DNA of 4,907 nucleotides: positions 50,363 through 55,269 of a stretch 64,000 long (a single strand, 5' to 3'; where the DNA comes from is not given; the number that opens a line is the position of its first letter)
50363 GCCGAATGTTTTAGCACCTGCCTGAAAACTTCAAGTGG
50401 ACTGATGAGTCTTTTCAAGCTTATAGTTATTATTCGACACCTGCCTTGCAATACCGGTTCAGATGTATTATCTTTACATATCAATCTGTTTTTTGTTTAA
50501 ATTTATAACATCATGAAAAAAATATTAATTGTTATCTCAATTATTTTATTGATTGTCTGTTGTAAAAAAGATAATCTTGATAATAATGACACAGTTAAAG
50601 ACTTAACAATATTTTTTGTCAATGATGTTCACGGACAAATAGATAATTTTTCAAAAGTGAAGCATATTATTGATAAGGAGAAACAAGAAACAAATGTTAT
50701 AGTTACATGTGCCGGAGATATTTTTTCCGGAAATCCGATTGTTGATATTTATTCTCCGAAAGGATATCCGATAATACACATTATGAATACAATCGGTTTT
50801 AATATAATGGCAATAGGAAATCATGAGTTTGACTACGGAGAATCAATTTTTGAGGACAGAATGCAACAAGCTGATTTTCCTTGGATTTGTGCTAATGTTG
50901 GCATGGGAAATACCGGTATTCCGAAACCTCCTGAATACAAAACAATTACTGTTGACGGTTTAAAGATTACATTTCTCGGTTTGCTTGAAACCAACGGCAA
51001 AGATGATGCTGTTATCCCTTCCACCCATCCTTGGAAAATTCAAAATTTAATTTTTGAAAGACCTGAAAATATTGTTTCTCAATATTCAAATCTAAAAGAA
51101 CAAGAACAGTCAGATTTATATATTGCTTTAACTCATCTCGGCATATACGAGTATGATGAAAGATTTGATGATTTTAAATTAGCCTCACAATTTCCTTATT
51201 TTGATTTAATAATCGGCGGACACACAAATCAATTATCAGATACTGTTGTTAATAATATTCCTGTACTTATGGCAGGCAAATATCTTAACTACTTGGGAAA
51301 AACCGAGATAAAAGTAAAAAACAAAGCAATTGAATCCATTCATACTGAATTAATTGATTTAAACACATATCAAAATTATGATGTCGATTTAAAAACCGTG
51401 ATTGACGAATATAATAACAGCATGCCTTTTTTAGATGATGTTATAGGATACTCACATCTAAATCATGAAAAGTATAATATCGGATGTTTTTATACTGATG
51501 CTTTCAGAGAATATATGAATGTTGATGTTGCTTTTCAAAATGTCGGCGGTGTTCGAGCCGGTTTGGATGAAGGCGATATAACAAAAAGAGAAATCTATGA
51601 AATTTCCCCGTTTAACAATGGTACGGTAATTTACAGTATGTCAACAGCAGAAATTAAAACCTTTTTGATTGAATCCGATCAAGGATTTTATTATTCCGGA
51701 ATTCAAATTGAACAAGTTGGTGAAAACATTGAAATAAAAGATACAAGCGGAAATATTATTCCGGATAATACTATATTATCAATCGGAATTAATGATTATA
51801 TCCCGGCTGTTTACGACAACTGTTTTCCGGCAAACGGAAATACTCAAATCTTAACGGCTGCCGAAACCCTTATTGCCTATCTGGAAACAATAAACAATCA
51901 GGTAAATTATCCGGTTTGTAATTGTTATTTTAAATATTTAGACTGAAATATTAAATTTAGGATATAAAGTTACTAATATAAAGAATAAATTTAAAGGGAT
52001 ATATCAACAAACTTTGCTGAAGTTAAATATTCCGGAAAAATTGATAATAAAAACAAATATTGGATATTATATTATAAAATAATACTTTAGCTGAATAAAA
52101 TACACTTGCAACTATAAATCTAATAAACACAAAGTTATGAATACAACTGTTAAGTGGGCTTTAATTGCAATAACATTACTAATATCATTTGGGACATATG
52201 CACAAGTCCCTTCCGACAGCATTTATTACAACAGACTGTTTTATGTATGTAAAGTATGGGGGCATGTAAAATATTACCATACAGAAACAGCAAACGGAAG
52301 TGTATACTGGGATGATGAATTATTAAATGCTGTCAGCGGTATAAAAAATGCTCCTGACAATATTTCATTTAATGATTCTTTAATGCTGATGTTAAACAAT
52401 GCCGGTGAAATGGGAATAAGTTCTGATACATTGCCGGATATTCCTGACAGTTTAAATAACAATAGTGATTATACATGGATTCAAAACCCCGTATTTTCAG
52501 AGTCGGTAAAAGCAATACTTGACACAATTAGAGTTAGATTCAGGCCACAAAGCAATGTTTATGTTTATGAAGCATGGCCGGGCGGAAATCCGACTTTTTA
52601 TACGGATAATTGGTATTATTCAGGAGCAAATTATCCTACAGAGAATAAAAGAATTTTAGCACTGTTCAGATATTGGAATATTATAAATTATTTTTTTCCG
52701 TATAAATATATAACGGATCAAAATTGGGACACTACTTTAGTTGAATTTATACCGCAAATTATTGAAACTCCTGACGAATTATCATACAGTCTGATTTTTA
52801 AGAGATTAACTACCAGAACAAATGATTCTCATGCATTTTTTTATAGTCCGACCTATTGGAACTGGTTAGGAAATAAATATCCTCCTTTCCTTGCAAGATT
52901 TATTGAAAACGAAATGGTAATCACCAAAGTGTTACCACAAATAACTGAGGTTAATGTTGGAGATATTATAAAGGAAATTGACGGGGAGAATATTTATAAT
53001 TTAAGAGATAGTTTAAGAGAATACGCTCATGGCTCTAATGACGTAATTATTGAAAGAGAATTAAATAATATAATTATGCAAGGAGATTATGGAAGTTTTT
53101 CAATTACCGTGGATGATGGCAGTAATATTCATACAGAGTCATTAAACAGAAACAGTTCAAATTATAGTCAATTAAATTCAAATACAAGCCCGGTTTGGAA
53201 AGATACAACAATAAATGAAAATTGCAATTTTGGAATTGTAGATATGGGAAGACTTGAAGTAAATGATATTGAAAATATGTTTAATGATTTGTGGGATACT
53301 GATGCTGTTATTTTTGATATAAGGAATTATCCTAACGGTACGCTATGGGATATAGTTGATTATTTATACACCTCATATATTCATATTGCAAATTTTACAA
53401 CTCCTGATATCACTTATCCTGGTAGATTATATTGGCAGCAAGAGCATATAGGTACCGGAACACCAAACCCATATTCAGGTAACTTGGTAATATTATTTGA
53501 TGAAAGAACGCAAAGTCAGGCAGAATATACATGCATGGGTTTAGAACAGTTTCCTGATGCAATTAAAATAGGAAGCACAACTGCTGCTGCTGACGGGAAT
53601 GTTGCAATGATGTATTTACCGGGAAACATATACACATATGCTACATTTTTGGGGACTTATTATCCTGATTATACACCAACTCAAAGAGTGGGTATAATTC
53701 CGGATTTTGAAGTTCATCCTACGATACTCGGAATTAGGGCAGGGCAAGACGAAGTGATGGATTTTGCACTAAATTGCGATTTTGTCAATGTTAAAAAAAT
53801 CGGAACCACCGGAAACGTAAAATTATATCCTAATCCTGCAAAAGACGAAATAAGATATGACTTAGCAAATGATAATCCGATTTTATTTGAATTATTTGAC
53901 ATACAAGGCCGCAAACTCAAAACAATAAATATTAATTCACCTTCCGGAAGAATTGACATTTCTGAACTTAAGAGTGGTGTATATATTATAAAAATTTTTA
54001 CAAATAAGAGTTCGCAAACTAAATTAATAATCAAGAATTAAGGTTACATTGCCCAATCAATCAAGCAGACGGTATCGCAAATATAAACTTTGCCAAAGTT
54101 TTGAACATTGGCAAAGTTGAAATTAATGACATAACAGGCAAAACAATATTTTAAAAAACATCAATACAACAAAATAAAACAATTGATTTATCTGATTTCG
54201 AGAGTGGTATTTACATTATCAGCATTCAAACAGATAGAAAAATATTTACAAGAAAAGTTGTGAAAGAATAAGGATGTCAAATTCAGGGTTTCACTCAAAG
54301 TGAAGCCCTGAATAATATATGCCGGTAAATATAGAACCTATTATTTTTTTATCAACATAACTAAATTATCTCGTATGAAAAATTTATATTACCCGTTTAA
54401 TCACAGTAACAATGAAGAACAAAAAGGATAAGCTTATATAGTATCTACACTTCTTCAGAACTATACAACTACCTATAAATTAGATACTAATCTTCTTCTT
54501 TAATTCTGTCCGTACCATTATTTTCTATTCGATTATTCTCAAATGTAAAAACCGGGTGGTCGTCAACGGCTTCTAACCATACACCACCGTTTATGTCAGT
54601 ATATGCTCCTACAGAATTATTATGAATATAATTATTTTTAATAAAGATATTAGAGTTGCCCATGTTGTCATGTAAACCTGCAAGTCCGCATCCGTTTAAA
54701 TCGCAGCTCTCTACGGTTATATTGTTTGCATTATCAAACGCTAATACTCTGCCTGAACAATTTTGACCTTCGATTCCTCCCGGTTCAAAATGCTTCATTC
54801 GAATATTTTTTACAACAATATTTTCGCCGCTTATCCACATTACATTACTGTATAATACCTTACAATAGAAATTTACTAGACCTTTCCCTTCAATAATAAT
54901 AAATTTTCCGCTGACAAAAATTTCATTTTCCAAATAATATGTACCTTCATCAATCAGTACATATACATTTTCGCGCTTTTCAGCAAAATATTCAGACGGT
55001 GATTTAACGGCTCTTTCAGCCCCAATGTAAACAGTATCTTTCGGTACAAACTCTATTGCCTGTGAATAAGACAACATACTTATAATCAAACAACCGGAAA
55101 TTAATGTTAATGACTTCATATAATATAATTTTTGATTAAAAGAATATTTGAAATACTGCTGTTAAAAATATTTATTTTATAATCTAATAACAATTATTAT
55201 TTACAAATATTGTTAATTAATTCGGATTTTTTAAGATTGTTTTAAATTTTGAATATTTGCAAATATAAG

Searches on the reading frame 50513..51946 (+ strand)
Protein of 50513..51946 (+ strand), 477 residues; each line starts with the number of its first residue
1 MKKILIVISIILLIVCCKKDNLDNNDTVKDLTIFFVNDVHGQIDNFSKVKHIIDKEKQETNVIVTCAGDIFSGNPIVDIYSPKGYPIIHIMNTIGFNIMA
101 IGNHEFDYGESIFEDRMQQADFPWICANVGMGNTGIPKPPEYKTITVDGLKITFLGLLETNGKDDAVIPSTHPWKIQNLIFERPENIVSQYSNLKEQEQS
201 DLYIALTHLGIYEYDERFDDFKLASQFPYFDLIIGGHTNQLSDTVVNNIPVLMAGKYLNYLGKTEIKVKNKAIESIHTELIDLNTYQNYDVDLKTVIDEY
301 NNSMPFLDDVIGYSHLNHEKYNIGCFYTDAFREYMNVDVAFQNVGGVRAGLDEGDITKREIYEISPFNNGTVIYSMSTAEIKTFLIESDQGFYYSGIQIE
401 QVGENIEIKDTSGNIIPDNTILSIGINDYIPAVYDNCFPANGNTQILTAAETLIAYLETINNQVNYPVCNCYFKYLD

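Call 65: search_protein_families(library=pfam, proteins=[window:50513-51946:+], max_evalue=0.0001)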
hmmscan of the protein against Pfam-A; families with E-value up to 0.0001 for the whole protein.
window:50513-51946:+ (477 aa): 2 families
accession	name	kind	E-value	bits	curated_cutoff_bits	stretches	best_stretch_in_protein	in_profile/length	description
PF02872.23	5_nucleotid_C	-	1.3e-15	58.3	23.6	1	316-400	17-109/158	5'-nucleotidase, C-terminal domain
PF00149.33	Metallophos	-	9.8e-13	49.4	21.5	1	32-238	2-188/191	Calcineurin-like phosphoesterase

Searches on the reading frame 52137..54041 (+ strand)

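Call 65: search_protein_families(library=pfam, proteins=[window:52137-54041:+], max_evalue=0.0001)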
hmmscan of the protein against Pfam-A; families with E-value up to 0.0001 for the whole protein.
window:52137-54041:+ (634 aa): 2 families
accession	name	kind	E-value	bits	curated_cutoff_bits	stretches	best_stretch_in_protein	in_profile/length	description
PF18962.6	Por_Secre_tail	-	2.3e-13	50.7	27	1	563-632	1-75/75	Secretion system C-terminal sorting domain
PF03572.23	Peptidase_S41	-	9.9e-07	28.9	24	1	374-526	14-165/165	Peptidase family S41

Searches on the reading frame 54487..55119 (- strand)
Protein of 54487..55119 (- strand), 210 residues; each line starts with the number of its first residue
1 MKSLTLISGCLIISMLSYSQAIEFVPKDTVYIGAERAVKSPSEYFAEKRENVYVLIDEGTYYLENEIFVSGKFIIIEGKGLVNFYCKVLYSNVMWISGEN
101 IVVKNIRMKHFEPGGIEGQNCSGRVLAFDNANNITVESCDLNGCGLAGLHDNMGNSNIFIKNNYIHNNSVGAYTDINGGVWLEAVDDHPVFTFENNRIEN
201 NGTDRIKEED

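Call 65: search_protein_families(library=pfam, proteins=[window:54487-55119:-], max_evalue=0.0001)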
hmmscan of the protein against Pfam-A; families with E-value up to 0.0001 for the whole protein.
window:54487-55119:- (210 aa): 1 family
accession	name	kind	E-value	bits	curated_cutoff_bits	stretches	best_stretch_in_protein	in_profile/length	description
PF13229.12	Beta_helix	-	3.7e-06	27.1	25.9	1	71-202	23-138/158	Right handed beta helix region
